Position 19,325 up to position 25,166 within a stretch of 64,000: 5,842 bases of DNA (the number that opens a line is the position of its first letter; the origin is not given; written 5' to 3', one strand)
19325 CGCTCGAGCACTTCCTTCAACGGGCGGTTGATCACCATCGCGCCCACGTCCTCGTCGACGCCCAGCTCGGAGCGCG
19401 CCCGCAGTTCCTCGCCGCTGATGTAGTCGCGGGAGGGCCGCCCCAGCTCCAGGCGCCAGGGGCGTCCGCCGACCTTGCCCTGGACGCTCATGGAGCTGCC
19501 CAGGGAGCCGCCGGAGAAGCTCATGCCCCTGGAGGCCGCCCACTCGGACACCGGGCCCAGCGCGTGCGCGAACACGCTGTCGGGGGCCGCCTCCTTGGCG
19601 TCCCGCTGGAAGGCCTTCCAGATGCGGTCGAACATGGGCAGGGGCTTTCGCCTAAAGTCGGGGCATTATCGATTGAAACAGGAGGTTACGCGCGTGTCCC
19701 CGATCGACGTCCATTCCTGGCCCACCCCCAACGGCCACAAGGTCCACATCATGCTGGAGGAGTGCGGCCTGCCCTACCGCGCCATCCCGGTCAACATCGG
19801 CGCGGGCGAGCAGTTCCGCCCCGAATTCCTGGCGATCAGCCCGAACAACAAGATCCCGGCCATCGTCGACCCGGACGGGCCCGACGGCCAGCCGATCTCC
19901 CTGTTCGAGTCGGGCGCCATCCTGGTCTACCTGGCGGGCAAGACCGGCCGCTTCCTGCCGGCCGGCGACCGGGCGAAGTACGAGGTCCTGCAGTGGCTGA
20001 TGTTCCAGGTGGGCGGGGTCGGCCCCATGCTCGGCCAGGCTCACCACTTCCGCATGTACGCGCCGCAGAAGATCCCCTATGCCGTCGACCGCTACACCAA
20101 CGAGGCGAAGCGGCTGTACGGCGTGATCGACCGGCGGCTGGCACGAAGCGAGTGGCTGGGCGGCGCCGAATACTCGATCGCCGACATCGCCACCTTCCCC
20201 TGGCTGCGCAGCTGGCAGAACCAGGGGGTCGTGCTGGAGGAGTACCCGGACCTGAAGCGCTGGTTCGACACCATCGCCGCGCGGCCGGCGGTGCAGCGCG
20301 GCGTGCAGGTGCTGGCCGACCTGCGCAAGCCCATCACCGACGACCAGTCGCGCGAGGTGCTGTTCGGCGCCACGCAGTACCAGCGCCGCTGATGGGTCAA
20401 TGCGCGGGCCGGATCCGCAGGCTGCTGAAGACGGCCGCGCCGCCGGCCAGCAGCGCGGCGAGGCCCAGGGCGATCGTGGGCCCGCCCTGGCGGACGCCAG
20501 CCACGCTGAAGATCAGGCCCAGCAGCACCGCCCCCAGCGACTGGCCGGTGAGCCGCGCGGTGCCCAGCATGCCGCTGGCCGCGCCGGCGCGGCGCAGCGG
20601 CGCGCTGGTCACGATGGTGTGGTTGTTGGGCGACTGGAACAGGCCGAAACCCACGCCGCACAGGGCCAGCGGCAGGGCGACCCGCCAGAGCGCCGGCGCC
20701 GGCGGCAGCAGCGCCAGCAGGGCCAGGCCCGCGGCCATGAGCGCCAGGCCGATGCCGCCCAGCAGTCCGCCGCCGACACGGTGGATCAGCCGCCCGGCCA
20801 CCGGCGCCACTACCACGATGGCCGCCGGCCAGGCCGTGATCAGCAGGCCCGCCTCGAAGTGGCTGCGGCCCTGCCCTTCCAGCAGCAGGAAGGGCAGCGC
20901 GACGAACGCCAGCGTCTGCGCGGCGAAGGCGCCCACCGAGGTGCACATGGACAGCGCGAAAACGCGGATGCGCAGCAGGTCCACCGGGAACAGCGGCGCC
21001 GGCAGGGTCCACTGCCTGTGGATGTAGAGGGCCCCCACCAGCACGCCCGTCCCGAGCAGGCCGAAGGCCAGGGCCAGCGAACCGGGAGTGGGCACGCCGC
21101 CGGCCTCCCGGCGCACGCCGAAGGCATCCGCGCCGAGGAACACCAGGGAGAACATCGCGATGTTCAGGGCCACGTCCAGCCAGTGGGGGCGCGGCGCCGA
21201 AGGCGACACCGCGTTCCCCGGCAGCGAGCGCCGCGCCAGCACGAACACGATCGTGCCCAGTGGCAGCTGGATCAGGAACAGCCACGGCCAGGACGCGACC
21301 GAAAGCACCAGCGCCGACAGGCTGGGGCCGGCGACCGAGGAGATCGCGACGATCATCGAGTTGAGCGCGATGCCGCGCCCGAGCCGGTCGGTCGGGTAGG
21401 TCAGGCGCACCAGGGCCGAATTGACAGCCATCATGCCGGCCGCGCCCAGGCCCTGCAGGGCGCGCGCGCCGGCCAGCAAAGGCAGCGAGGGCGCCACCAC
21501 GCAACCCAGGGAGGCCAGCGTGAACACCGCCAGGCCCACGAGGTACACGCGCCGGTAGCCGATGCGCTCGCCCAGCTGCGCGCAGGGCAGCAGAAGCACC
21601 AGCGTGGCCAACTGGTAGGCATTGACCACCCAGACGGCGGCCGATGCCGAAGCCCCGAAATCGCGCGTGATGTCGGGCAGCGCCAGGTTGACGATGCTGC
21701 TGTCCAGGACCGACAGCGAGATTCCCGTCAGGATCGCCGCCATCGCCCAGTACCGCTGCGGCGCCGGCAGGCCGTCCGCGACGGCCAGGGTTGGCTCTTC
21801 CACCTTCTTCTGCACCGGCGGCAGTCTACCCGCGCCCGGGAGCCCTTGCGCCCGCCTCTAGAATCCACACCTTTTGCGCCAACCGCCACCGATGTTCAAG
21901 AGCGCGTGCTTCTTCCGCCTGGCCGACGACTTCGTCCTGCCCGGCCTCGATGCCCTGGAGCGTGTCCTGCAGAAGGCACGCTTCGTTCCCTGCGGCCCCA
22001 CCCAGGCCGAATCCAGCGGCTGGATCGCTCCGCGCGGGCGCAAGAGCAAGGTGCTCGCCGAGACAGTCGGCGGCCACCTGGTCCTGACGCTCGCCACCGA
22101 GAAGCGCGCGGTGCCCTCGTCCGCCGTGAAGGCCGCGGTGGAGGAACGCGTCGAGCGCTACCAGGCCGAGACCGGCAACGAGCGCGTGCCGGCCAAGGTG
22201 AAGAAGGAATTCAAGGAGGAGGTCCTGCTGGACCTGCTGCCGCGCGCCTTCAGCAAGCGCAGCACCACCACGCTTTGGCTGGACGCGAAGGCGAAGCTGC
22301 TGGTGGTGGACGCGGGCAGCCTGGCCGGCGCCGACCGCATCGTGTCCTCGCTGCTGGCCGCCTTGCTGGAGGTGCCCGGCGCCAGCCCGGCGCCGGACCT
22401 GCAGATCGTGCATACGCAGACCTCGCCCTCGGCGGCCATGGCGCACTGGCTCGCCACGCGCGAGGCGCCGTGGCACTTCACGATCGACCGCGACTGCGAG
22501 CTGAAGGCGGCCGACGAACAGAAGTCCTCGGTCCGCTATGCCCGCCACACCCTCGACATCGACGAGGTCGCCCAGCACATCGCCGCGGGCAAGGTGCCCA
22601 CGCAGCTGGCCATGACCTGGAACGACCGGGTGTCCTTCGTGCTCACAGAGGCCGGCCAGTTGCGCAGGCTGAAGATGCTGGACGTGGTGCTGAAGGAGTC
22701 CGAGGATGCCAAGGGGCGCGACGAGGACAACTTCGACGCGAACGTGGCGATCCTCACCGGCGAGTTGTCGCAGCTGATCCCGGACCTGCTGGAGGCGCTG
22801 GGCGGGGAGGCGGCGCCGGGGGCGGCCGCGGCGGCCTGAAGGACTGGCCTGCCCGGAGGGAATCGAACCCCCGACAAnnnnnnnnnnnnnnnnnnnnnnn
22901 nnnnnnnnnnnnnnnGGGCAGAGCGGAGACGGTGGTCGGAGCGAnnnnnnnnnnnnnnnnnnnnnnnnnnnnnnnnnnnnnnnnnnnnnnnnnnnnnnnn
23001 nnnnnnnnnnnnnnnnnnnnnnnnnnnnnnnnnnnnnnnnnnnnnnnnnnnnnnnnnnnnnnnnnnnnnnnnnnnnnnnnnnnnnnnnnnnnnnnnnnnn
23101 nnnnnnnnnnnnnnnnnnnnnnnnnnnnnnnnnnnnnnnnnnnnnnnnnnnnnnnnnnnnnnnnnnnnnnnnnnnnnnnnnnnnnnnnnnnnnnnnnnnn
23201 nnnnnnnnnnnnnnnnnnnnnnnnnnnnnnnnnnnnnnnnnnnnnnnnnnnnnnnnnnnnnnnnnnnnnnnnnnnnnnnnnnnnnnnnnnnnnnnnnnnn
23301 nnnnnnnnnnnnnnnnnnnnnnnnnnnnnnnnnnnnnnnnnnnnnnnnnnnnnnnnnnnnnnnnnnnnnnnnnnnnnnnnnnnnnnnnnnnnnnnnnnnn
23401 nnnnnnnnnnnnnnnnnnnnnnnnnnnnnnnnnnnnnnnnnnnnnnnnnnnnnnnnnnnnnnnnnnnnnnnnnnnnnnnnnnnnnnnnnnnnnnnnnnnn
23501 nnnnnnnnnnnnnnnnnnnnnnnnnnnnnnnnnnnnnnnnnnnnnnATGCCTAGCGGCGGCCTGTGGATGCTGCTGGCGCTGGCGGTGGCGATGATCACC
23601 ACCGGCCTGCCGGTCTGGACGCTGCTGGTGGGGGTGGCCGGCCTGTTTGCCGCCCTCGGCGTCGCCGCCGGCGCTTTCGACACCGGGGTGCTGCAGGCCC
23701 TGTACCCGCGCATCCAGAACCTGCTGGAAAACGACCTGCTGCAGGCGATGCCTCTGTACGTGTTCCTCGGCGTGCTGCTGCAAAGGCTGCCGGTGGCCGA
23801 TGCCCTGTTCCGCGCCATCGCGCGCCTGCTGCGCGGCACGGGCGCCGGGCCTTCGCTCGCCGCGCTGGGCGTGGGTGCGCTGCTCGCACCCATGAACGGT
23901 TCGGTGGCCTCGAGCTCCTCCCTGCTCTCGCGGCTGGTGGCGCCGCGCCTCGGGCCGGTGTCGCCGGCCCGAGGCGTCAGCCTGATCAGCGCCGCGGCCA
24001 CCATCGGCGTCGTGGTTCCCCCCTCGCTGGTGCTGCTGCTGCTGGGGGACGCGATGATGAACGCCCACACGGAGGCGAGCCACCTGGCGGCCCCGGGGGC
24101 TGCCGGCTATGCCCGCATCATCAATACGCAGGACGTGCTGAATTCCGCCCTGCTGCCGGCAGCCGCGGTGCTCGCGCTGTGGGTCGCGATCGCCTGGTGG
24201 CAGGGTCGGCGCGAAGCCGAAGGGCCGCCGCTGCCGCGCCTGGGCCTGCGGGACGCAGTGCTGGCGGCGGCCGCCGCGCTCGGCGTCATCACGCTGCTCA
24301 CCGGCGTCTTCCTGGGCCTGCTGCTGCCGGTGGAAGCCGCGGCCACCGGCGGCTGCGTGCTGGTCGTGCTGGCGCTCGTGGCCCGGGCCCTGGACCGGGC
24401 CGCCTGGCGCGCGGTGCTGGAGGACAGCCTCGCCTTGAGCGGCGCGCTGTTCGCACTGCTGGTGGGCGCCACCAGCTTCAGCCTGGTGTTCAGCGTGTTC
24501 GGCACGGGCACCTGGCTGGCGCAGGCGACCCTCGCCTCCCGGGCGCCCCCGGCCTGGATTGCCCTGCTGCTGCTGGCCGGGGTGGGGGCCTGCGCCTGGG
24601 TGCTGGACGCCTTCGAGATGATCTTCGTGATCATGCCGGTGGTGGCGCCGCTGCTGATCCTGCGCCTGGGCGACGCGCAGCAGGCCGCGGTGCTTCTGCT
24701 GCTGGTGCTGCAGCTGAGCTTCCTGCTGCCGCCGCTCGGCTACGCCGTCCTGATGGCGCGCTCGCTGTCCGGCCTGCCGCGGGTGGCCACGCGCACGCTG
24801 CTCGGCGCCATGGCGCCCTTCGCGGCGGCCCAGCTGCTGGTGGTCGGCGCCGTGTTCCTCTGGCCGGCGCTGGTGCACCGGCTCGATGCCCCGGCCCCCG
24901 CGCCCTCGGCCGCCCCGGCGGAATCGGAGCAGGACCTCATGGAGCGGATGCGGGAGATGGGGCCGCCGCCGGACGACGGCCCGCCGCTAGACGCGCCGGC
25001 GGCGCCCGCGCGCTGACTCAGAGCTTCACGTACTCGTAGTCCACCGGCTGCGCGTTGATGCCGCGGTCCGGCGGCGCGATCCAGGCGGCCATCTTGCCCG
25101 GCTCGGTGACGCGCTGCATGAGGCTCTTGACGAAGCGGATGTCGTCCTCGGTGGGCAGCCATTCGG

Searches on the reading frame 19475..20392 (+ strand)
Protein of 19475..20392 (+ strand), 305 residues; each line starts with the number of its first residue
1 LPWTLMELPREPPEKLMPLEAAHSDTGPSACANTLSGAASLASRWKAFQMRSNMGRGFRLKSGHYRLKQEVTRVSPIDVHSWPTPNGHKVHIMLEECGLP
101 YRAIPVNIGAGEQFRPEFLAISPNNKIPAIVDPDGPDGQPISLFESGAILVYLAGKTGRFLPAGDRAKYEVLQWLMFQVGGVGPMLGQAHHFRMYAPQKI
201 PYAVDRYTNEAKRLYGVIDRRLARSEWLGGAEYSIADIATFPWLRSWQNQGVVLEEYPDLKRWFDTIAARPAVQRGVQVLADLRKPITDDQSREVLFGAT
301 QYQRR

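Call 55: search_protein_families(library=pfam, proteins=[window:19475-20392:+], max_evalue=0.00001)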
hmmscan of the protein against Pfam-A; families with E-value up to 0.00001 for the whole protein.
window:19475-20392:+ (305 aa): 6 families
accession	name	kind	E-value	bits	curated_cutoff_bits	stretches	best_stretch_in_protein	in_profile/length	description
PF13409.12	GST_N_2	-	9.7e-15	55.4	25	1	85-154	3-68/70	Glutathione S-transferase, N-terminal domain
PF02798.26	GST_N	-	4e-13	49.9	20.9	1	79-154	5-75/76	Glutathione S-transferase, N-terminal domain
PF00043.30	GST_C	-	4.3e-11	43.4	20.7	1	203-271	23-93/93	Glutathione S-transferase, C-terminal domain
PF13417.12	GST_N_3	-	4.5e-10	40.2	22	1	83-155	5-69/75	Glutathione S-transferase, N-terminal domain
PF13410.11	GST_C_2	-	7.3e-09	36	24.9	1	202-265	2-68/69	Glutathione S-transferase, C-terminal domain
PF14497.11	GST_C_3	-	2.1e-06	28.3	21.6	1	207-274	27-98/104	Glutathione S-transferase, C-terminal domain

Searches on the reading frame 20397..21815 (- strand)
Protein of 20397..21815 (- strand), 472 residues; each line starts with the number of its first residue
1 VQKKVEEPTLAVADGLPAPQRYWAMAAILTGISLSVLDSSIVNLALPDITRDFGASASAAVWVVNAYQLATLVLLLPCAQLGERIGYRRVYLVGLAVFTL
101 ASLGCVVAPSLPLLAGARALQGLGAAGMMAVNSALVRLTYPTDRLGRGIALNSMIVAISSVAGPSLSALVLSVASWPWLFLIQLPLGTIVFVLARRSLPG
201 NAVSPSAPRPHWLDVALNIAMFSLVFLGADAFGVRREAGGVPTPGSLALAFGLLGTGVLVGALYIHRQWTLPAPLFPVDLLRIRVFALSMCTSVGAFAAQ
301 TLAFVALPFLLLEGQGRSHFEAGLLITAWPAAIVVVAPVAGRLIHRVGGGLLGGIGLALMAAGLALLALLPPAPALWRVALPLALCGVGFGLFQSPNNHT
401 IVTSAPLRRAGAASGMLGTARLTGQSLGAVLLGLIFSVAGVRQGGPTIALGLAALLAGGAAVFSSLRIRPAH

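Call 4: search_protein_families(library=pfam, proteins=[window:20397-21815:-])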
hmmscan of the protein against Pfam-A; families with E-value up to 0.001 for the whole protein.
window:20397-21815:- (472 aa): 2 families
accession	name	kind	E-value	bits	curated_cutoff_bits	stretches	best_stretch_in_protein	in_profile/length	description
PF07690.21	MFS_1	-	1.1e-51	176.2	33.4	1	29-429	2-347/347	Major Facilitator Superfamily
PF00083.30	Sugar_tr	-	0.00034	20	22.3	1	56-193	44-187/452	Sugar (and other) transporter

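Call 5: search_protein_families(library=ncbifam, proteins=[window:20397-21815:-])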
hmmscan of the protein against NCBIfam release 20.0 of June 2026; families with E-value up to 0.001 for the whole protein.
window:20397-21815:- (472 aa): 42 families (the best 25 are shown)
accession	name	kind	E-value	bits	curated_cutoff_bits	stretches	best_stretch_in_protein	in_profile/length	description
TIGR00711.1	efflux_EmrB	subfamily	1.3e-51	175.8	230.2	1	26-436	5-408/485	DHA2 family efflux MFS transporter permease subunit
NF000025.1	MFS_efflux_tcmA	exception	6.3e-33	114.3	999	1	21-437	23-432/538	tetracenomycin C efflux MFS transporter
NF033896.2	MFS_LfrA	equivalog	6.9e-32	110.7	825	1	17-438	13-426/504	efflux MFS transporter LfrA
NF011571.1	PRK14995.1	subfamily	1.9e-29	102.8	701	1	21-438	3-413/493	SmvA family efflux MFS transporter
NF000391.1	EmrB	exception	4.7e-28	98.1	925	1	31-432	19-414/501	multidrug efflux MFS transporter permease subunit EmrB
NF000095.1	tet_MFS_OtrB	exception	6.5e-28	97.6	999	1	22-442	25-444/563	oxytetracycline resistance efflux MFS transporter OtrB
NF007799.0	PRK10504.1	subfamily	2.4e-26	92.7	426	1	22-440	9-417/471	multidrug transporter subunit MdtD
NF012169.0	qepA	equivalog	4.9e-25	88.1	1075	1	13-450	10-435/511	fluoroquinolone efflux MFS transporter QepA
NF012180.1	tet_MFS_43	exception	1.8e-23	83.3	999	1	30-438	28-429/484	tetracycline efflux MFS transporter Tet(43)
NF040895.2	MFS_effux_SdrM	equivalog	5e-23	81.9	550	1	27-438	10-406/441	multidrug efflux MFS transporter SdrM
NF000031.1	MFS_efflux_LmrA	exception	3e-22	79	850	1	27-464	34-466/484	lincomycin efflux MFS transporter Lmr(A)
NF040856.1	FexB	exception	4.3e-22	78.5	950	1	35-438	22-422/469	chloramphenicol/florfenicol efflux MFS transporter FexB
NF000009.1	tet_MFS_Tcr3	exception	9.4e-22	77.2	1000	1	20-445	28-452/512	tetracycline efflux MFS transporter Tcr3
NF000089.1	qac_MFS_AB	exception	6.2e-21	74.8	900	1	19-437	15-426/514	QacA/B family quaternary ammonium compound efflux MFS transporter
NF000218.1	FexA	exception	8.3e-20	70.9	900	1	32-438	26-431/475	chloramphenicol/florfenicol efflux MFS transporter FexA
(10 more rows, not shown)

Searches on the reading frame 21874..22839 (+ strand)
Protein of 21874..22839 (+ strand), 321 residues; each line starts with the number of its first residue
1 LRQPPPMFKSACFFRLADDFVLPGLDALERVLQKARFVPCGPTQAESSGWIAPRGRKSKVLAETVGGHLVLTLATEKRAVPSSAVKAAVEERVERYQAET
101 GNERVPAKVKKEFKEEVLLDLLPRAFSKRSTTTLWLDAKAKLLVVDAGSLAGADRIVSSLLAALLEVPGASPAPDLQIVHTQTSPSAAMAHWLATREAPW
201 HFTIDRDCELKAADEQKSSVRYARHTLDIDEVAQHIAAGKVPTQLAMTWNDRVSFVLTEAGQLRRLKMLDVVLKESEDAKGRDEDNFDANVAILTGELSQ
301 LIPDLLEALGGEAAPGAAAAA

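Call 4: search_protein_families(library=pfam, proteins=[window:21874-22839:+])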
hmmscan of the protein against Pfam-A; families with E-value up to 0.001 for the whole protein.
window:21874-22839:+ (321 aa): 1 family
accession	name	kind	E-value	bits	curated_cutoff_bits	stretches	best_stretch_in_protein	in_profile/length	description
PF04381.17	RdgC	-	1.1e-97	327.4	25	1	8-312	3-298/298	Putative exonuclease, RdgC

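Call 5: search_protein_families(library=ncbifam, proteins=[window:21874-22839:+])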
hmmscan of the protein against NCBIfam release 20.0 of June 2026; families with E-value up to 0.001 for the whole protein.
window:21874-22839:+ (321 aa): 6 families
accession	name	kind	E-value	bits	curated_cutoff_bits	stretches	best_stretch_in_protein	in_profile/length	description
NF001463.0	PRK00321.1-4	subfamily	5.7e-117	390.4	324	1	7-316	2-301/311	recombination-associated protein RdgC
NF001464.0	PRK00321.1-5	subfamily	4.5e-76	256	227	1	8-315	3-302/307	recombination-associated protein RdgC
NF001462.0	PRK00321.1-3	equivalog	3.2e-65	220.3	330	1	7-313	3-301/304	recombination-associated protein RdgC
NF001460.0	PRK00321.1-1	equivalog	1.4e-56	192.1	501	1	8-313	4-301/303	recombination-associated protein RdgC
NF001461.0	PRK00321.1-2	equivalog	6.8e-52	176.7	470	1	8-316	3-304/306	recombination-associated protein RdgC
NF001465.0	PRK00321.1-6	subfamily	6e-42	143.8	489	1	20-304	9-290/302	recombination-associated protein RdgC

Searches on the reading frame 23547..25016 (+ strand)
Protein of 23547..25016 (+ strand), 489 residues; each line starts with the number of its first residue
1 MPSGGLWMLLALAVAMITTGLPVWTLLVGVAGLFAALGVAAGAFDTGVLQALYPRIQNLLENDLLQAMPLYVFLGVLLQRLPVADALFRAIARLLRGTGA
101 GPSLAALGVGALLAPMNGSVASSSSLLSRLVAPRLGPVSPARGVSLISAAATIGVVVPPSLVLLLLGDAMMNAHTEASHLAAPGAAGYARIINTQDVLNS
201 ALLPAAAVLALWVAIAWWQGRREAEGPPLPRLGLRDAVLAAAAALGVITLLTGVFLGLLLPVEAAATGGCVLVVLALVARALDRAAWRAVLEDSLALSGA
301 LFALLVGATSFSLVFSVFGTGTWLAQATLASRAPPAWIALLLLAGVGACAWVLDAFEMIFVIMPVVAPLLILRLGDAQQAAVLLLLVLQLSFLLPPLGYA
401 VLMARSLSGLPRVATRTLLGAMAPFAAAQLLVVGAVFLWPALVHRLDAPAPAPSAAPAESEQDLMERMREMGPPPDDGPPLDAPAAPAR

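Call 4: search_protein_families(library=pfam, proteins=[window:23547-25016:+])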
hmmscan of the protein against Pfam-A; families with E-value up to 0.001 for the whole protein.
window:23547-25016:+ (489 aa): 1 family
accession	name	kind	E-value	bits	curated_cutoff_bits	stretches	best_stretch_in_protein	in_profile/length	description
PF06808.19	DctM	-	1e-25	90.9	23.8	1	11-436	2-407/413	Tripartite ATP-independent periplasmic transporter, DctM component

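Call 5: search_protein_families(library=ncbifam, proteins=[window:23547-25016:+])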
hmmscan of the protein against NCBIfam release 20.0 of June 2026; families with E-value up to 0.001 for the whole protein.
window:23547-25016:+ (489 aa): 1 family
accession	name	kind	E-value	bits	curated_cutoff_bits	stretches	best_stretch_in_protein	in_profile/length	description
TIGR00786.1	dctM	subfamily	1.2e-26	93.5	268.45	1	20-444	1-402/405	TRAP transporter large permease subunit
